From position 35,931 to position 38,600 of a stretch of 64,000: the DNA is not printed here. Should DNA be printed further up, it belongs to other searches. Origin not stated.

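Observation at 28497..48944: Reductive-type dsr locus (YeiH-dsrABDC-MK) lacking dsrJOP, extended by about 14 kb of accessory redox and maturation genes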

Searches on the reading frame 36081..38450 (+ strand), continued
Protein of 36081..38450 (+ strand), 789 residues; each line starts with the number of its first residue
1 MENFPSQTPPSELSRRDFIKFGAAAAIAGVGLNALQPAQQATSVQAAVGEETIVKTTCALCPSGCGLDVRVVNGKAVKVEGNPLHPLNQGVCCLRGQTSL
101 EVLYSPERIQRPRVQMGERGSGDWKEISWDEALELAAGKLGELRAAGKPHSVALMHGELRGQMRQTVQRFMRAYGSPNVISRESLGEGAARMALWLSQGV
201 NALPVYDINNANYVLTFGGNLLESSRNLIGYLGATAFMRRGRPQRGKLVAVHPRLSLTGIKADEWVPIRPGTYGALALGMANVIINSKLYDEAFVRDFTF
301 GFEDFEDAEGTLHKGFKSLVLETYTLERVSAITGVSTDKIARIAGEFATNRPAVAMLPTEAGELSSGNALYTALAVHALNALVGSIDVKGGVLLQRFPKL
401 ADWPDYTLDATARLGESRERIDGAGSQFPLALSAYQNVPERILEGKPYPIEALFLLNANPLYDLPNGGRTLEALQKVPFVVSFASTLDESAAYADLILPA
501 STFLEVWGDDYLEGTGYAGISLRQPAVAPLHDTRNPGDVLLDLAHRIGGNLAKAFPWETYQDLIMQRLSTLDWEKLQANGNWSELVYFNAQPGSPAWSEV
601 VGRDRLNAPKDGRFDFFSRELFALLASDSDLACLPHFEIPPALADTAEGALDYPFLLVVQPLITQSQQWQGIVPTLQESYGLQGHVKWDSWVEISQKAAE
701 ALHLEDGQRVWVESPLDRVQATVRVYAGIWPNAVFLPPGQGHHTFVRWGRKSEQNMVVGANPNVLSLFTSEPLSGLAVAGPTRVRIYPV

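Call 24: find_homologous_proteins(query=window:36081-38450:+, max_evalue=1e-20)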
Query window:36081-38450:+ (789 aa): 1698 proteins with E <= 1e-20 among 8000 candidates; the best 120 are listed.
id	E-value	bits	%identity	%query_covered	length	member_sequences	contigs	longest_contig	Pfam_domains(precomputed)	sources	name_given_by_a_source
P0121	0.0e+0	1665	91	100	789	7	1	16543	PF10518.15,PF00384.28,PF01568.28,PF04879.22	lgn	-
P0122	0.0e+0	1574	87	100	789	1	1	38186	PF10518.15,PF00384.28,PF01568.28,PF04879.22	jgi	jgi:anaerobic selenocysteine-containing dehydrogenase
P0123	0.0e+0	1568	86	100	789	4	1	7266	PF00384.28,PF01568.28,PF04879.22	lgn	-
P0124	0.0e+0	1562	86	100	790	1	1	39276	PF00384.28,PF01568.28,PF04879.22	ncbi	ncbi:MAG: molybdopterin-dependent oxidoreductase [Chloroflexota bacterium]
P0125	0.0e+0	1560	86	100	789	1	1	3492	PF10518.15,PF00384.28,PF01568.28,PF04879.22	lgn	-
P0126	0.0e+0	1556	85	100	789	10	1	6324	PF00384.28,PF01568.28,PF04879.22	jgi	-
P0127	0.0e+0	1555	85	100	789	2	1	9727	PF00384.28,PF01568.28,PF04879.22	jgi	-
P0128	0.0e+0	1555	85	100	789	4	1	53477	PF00384.28,PF01568.28,PF04879.22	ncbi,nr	ncbi:MAG: molybdopterin-dependent oxidoreductase [Anaerolineales bacterium]|nr:molybdopterin-depende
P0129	0.0e+0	1553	85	100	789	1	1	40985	PF00384.28,PF01568.28,PF04879.22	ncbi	ncbi:MAG: molybdopterin-containing oxidoreductase family protein [Chloroflexota bacterium]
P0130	0.0e+0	1550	84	100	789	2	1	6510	PF00384.28,PF01568.28,PF04879.22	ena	-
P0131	0.0e+0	1548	84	100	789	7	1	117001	PF00384.28,PF01568.28,PF04879.22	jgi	jgi:anaerobic selenocysteine-containing dehydrogenase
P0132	0.0e+0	1548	84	100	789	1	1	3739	PF00384.28,PF01568.28,PF04879.22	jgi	jgi:anaerobic selenocysteine-containing dehydrogenase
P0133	0.0e+0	1542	84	100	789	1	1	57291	PF00384.28,PF01568.28,PF04879.22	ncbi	-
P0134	0.0e+0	1524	83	100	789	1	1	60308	PF00384.28,PF01568.28,PF04879.22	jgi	-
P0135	0.0e+0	1522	82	100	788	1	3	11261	PF00384.28,PF01568.28,PF04879.22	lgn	-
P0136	0.0e+0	1522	83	100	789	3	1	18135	PF10518.15,PF00384.28,PF01568.28,PF04879.22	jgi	-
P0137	0.0e+0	1522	82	100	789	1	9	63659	PF00384.28,PF01568.28,PF04879.22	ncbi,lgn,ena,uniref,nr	ncbi:MAG: molybdopterin-dependent oxidoreductase [Anaerolineales bacterium]|uniref:Molybdopterin-dep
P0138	0.0e+0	1517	83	100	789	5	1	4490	PF00384.28,PF01568.28,PF04879.22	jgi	jgi:anaerobic selenocysteine-containing dehydrogenase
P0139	0.0e+0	1514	82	98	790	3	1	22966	PF00384.28,PF01568.28,PF04879.22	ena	-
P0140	0.0e+0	1512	82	100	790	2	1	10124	PF00384.28,PF01568.28,PF04879.22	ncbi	-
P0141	0.0e+0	1510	83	100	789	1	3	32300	PF00384.28,PF01568.28,PF04879.22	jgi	-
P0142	0.0e+0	1509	83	100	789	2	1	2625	PF00384.28,PF01568.28,PF04879.22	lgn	-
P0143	0.0e+0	1508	82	100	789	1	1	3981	PF00384.28,PF01568.28,PF04879.22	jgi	-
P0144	0.0e+0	1506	82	100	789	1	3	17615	PF00384.28,PF01568.28,PF04879.22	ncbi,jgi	ncbi:MAG: molybdopterin-dependent oxidoreductase [Anaerolineales bacterium]|jgi:anaerobic selenocyst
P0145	0.0e+0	1505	82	100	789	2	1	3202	PF00384.28,PF01568.28,PF04879.22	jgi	-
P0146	0.0e+0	1503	82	100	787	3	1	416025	PF00384.28,PF01568.28,PF04879.22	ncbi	ncbi:MAG: molybdopterin-containing oxidoreductase family protein [Chloroflexota bacterium]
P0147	0.0e+0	1503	82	100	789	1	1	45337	PF00384.28,PF01568.28,PF04879.22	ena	-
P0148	0.0e+0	1498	82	100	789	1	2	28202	PF00384.28,PF01568.28,PF04879.22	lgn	-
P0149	0.0e+0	1495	82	100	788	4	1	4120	PF00384.28,PF01568.28,PF04879.22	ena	-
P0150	0.0e+0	1494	82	100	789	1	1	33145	PF00384.28,PF01568.28,PF04879.22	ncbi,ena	-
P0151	0.0e+0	1494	81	100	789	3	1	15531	PF00384.28,PF01568.28,PF04879.22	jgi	jgi:anaerobic selenocysteine-containing dehydrogenase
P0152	0.0e+0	1491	82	100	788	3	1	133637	PF00384.28,PF01568.28,PF04879.22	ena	-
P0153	0.0e+0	1486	81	100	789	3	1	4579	PF00384.28,PF01568.28,PF04879.22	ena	-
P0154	0.0e+0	1483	81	100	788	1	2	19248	PF00384.28,PF01568.28,PF04879.22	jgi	jgi:anaerobic selenocysteine-containing dehydrogenase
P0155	0.0e+0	1479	80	100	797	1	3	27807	PF00384.28,PF01568.28,PF04879.22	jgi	-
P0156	0.0e+0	1478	81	99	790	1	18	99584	PF00384.28,PF01568.28,PF04879.22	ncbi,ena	-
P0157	0.0e+0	1470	81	100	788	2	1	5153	PF00384.28,PF01568.28,PF04879.22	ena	-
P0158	0.0e+0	1465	80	99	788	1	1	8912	PF00384.28,PF01568.28,PF04879.22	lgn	-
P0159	0.0e+0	1463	79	99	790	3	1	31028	PF00384.28,PF01568.28,PF04879.22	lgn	-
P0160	0.0e+0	1461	79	99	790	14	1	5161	PF00384.28,PF01568.28,PF04879.22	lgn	-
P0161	0.0e+0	1460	79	99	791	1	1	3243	PF00384.28,PF01568.28,PF04879.22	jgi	jgi:anaerobic selenocysteine-containing dehydrogenase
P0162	0.0e+0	1459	79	99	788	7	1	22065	PF00384.28,PF01568.28,PF04879.22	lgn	-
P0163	0.0e+0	1459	79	99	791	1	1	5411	PF00384.28,PF01568.28,PF04879.22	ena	-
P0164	0.0e+0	1458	79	98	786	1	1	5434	PF00384.28,PF01568.28,PF04879.22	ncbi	ncbi:MAG: molybdopterin-dependent oxidoreductase [Anaerolineales bacterium]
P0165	0.0e+0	1455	79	99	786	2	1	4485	PF00384.28,PF01568.28,PF04879.22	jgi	-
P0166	0.0e+0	1451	79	98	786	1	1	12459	PF10518.15,PF00384.28,PF01568.28,PF04879.22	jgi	jgi:anaerobic selenocysteine-containing dehydrogenase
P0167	0.0e+0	1451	79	99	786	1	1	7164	PF10518.15,PF00384.28,PF01568.28,PF04879.22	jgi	-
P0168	0.0e+0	1445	79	98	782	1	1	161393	PF00384.28,PF01568.28,PF04879.22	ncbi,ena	-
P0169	0.0e+0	1442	79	99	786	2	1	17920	PF00384.28,PF01568.28,PF04879.22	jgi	-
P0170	0.0e+0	1436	79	98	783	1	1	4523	PF10518.15,PF00384.28,PF01568.28,PF04879.22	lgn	-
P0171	0.0e+0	1434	78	99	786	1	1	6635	PF00384.28,PF01568.28,PF04879.22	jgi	jgi:anaerobic selenocysteine-containing dehydrogenase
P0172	0.0e+0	1432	78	99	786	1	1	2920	PF00384.28,PF01568.28,PF04879.22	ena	-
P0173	0.0e+0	1429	78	100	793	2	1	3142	PF00384.28,PF01568.28,PF04879.22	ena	-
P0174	0.0e+0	1429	78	99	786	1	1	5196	PF00384.28,PF01568.28,PF04879.22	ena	-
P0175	0.0e+0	1424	78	98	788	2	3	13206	PF00384.28,PF01568.28,PF04879.22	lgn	-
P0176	0.0e+0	1422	78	98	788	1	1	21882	PF00384.28,PF01568.28,PF04879.22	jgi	jgi:anaerobic selenocysteine-containing dehydrogenase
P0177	0.0e+0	1422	77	100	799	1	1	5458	PF00384.28,PF01568.28,PF04879.22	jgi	jgi:anaerobic selenocysteine-containing dehydrogenase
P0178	0.0e+0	1420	77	99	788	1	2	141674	PF00384.28,PF01568.28,PF04879.22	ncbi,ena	-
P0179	0.0e+0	1419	78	99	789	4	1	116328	PF00384.28,PF01568.28,PF04879.22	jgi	jgi:menaquinone reductase, molybdopterin-binding-like subunit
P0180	0.0e+0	1418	78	99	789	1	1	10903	PF00384.28,PF01568.28,PF04879.22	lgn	-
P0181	0.0e+0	1417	78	99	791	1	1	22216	PF00384.28,PF01568.28,PF04879.22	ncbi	ncbi:MAG: molybdopterin-dependent oxidoreductase [Chloroflexota bacterium]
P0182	0.0e+0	1415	77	99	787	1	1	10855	PF00384.28,PF01568.28,PF04879.22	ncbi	ncbi:MAG: molybdopterin-containing oxidoreductase family protein [Bacteroidota bacterium]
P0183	0.0e+0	1413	78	99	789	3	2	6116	PF00384.28,PF01568.28,PF04879.22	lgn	-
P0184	0.0e+0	1411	85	90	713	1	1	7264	PF00384.28,PF01568.28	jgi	jgi:anaerobic selenocysteine-containing dehydrogenase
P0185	0.0e+0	1410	77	99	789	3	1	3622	PF00384.28,PF01568.28,PF04879.22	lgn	-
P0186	0.0e+0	1408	78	99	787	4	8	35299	PF00384.28,PF01568.28,PF04879.22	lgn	-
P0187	0.0e+0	1404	77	99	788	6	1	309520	PF10518.15,PF00384.28,PF01568.28,PF04879.22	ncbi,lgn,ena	-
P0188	0.0e+0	1398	77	99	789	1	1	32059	PF00384.28,PF01568.28,PF04879.22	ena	-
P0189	0.0e+0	1397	76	100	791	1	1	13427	PF00384.28,PF01568.28,PF04879.22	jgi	jgi:anaerobic selenocysteine-containing dehydrogenase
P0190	0.0e+0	1376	75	100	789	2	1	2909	PF00384.28,PF01568.28,PF04879.22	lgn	-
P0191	0.0e+0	1375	75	100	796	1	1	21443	PF00384.28,PF01568.28,PF04879.22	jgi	jgi:anaerobic selenocysteine-containing dehydrogenase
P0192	0.0e+0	1369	75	99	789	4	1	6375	PF00384.28,PF01568.28,PF04879.22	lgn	-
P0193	0.0e+0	1362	74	100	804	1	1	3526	PF00384.28,PF01568.28,PF04879.22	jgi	jgi:anaerobic selenocysteine-containing dehydrogenase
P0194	0.0e+0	1362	74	99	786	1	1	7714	PF00384.28,PF01568.28,PF04879.22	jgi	jgi:anaerobic selenocysteine-containing dehydrogenase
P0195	0.0e+0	1351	74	99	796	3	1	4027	PF00384.28,PF01568.28,PF04879.22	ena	-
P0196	0.0e+0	1335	80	90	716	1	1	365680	PF00384.28,PF04879.22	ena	-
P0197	0.0e+0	1335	74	99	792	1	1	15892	PF00384.28,PF01568.28,PF04879.22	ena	-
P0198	0.0e+0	1323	73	98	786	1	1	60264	PF00384.28,PF01568.28,PF04879.22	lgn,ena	-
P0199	0.0e+0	1303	82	87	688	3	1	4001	PF00384.28,PF01568.28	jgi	jgi:anaerobic selenocysteine-containing dehydrogenase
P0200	0.0e+0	1279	71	99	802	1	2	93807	PF00384.28,PF01568.28,PF04879.22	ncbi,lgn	-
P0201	0.0e+0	1273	70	100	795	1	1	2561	PF00384.28,PF01568.28,PF04879.22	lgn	-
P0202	0.0e+0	1271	70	100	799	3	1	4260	PF00384.28,PF01568.28,PF04879.22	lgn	-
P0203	0.0e+0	1267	69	99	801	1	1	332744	PF10518.15,PF00384.28,PF01568.28,PF04879.22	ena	-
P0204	0.0e+0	1260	72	98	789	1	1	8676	PF00384.28,PF01568.28,PF04879.22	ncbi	-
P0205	0.0e+0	1253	70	98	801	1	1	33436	PF00384.28,PF01568.28,PF04879.22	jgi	jgi:anaerobic selenocysteine-containing dehydrogenase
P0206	0.0e+0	1252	67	100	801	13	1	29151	PF00384.28,PF01568.28,PF04879.22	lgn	-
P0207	0.0e+0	1251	69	99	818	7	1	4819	PF00384.28,PF01568.28,PF04879.22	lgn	-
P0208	0.0e+0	1251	69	99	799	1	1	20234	PF00384.28,PF01568.28,PF04879.22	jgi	jgi:anaerobic selenocysteine-containing dehydrogenase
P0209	0.0e+0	1250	70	98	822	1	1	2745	PF00384.28,PF01568.28,PF04879.22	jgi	jgi:anaerobic selenocysteine-containing dehydrogenase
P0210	0.0e+0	1249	70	100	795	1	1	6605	PF00384.28,PF01568.28,PF04879.22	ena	-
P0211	0.0e+0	1246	67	99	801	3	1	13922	PF00384.28,PF01568.28,PF04879.22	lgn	-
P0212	0.0e+0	1246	69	100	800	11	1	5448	PF00384.28,PF01568.28,PF04879.22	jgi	jgi:anaerobic selenocysteine-containing dehydrogenase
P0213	0.0e+0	1245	83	82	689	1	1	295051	PF00384.28,PF04879.22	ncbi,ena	-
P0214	0.0e+0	1242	70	99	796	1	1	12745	PF00384.28,PF01568.28,PF04879.22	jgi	jgi:anaerobic selenocysteine-containing dehydrogenase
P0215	0.0e+0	1241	69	98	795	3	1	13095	PF00384.28,PF01568.28,PF04879.22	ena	-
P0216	0.0e+0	1241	69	98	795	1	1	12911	PF00384.28,PF01568.28,PF04879.22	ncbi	ncbi:MAG: hypothetical protein Kow0063_40180 [Anaerolineae bacterium]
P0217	0.0e+0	1240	67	100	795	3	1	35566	PF00384.28,PF01568.28,PF04879.22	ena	-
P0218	0.0e+0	1239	69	98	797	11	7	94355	PF00384.28,PF01568.28,PF04879.22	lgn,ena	-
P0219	0.0e+0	1238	70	98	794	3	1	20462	PF00384.28,PF01568.28,PF04879.22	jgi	jgi:anaerobic selenocysteine-containing dehydrogenase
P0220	0.0e+0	1238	85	79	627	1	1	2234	PF00384.28,PF01568.28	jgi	jgi:anaerobic selenocysteine-containing dehydrogenase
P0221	0.0e+0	1238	70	98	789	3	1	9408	PF00384.28,PF01568.28,PF04879.22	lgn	-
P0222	0.0e+0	1237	69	98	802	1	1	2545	PF00384.28,PF01568.28,PF04879.22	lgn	-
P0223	0.0e+0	1237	68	99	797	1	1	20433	PF00384.28,PF01568.28,PF04879.22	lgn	-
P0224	0.0e+0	1236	68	100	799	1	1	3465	PF00384.28,PF01568.28,PF04879.22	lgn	-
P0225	0.0e+0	1234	68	98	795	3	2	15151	PF00384.28,PF01568.28,PF04879.22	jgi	jgi:anaerobic selenocysteine-containing dehydrogenase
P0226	0.0e+0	1233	67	98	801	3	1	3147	PF00384.28,PF01568.28,PF04879.22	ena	-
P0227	0.0e+0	1233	69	99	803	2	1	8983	PF10518.15,PF00384.28,PF01568.28,PF04879.22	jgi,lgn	jgi:anaerobic selenocysteine-containing dehydrogenase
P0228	0.0e+0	1233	68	98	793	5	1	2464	PF00384.28,PF01568.28,PF04879.22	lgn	-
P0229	0.0e+0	1233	68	99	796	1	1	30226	PF00384.28,PF01568.28,PF04879.22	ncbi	-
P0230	0.0e+0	1232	68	99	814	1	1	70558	PF00384.28,PF01568.28,PF04879.22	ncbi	ncbi:MAG: molybdopterin-dependent oxidoreductase [Chloroflexota bacterium]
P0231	0.0e+0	1231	69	98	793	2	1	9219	PF00384.28,PF01568.28,PF04879.22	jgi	jgi:anaerobic selenocysteine-containing dehydrogenase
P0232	0.0e+0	1230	68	99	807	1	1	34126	PF00384.28,PF01568.28,PF04879.22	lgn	-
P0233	0.0e+0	1230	69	100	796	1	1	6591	PF00384.28,PF01568.28,PF04879.22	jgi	-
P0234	0.0e+0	1229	67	100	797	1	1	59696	PF00384.28,PF01568.28,PF04879.22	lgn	-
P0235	0.0e+0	1229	68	99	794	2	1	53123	PF00384.28,PF01568.28,PF04879.22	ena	-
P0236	0.0e+0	1229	68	99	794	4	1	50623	PF00384.28,PF01568.28,PF04879.22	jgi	jgi:anaerobic selenocysteine-containing dehydrogenase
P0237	0.0e+0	1228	69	98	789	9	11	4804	PF00384.28,PF01568.28,PF04879.22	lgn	-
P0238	0.0e+0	1228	69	98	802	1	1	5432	PF00384.28,PF01568.28,PF04879.22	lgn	-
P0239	0.0e+0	1227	69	99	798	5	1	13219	PF00384.28,PF01568.28,PF04879.22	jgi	jgi:anaerobic selenocysteine-containing dehydrogenase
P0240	0.0e+0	1227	68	98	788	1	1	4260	PF00384.28,PF01568.28,PF04879.22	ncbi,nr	ncbi:MAG: molybdopterin-dependent oxidoreductase [Chloroflexi bacterium]|nr:molybdopterin-dependent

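Call 44: find_encoding_contigs(protein=P0146, flank=10000, max_places=1)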
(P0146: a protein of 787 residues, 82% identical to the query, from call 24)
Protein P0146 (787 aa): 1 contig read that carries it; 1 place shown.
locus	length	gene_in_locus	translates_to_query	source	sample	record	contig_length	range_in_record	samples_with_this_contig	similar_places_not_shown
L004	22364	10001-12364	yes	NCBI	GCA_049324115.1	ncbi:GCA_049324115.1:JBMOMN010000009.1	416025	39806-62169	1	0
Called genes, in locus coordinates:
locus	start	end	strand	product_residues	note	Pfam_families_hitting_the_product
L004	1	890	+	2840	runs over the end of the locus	PF10091:Glycoamylase, PF06165:GH94_b-supersand, PF17167:Glyco_hydro_94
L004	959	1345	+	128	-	-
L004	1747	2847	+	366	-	PF03601:Cons_hypoth698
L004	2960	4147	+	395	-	PF03460:NIR_SIR_ferr, PF01077:NIR_SIR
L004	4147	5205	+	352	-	PF03460:NIR_SIR_ferr, PF01077:NIR_SIR, PF12838:Fer4_7 (weak), PF00037:Fer4 (weak)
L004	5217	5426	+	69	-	PF08679:DsrD (weak)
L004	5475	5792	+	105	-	PF04358:DsrC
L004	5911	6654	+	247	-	PF02665:Nitrate_red_gam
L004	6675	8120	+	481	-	PF13183:Fer4_8, PF13237:Fer4_10 (faint), PF13534:Fer4_17, PF02754:CCG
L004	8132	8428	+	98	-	-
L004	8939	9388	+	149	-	PF00355:Rieske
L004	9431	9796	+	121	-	-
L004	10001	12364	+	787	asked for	PF04879:Molybdop_Fe4S4, PF00384:Molybdopterin, PF01568:Molydop_binding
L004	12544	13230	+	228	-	PF12838:Fer4_7 (faint), PF13237:Fer4_10 (faint), PF14697:Fer4_21 (faint), PF13187:Fer4_9 (faint), PF13247:Fer4_11, PF00037:Fer4 (weak), PF12797:Fer4_2 (weak), PF12837:Fer4_6 (weak)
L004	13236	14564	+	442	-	PF03916:NrfD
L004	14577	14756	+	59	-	-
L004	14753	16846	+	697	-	-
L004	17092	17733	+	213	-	-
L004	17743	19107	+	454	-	PF12838:Fer4_7 (weak), PF13183:Fer4_8, PF13187:Fer4_9 (weak), PF13237:Fer4_10 (faint), PF13534:Fer4_17, PF02754:CCG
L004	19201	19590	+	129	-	PF13686:DrsE_2 (faint), PF02635:DsrE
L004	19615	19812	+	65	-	PF12797:Fer4_2 (weak), PF12837:Fer4_6 (weak), PF13187:Fer4_9 (faint), PF13237:Fer4_10 (faint), PF00037:Fer4 (weak), PF14697:Fer4_21 (faint), PF12838:Fer4_7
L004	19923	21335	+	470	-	PF01656:CbiA, PF13500:AAA_26, PF07685:GATase_3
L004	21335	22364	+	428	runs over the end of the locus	PF05201:GlutR_N, PF02826:2-Hacid_dh_C (faint), PF01488:Shikimate_DH, PF13241:NAD_binding_7 (weak), PF00745:GlutR_dimer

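Call 45: find_encoding_contigs(protein=P0203, flank=10000, max_places=1)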
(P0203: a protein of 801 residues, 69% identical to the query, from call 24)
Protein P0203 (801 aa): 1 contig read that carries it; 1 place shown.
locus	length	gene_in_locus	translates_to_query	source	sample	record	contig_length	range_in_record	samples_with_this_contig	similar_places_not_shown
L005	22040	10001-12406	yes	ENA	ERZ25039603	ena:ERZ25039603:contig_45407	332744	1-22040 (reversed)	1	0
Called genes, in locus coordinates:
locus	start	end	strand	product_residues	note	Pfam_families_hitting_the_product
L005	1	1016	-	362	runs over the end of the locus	PF04055:Radical_SAM, PF13186:SPASM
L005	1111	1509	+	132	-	-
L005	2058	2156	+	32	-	-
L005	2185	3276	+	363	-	PF03601:Cons_hypoth698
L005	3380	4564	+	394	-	PF03460:NIR_SIR_ferr, PF01077:NIR_SIR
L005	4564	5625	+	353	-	PF03460:NIR_SIR_ferr, PF01077:NIR_SIR, PF12838:Fer4_7 (weak), PF00037:Fer4 (weak)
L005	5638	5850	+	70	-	PF00392:GntR (weak), PF08679:DsrD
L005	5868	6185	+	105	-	PF04358:DsrC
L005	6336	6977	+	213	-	PF02665:Nitrate_red_gam (weak)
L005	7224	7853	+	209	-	PF13187:Fer4_9 (faint), PF13237:Fer4_10 (faint), PF00037:Fer4 (faint), PF12838:Fer4_7 (weak), PF13183:Fer4_8, PF13534:Fer4_17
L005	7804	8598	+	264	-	-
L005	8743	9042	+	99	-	-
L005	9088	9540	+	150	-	PF00355:Rieske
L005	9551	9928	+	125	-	-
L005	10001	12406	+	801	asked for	PF10518:TAT_signal (weak), PF04879:Molybdop_Fe4S4, PF00384:Molybdopterin, PF01568:Molydop_binding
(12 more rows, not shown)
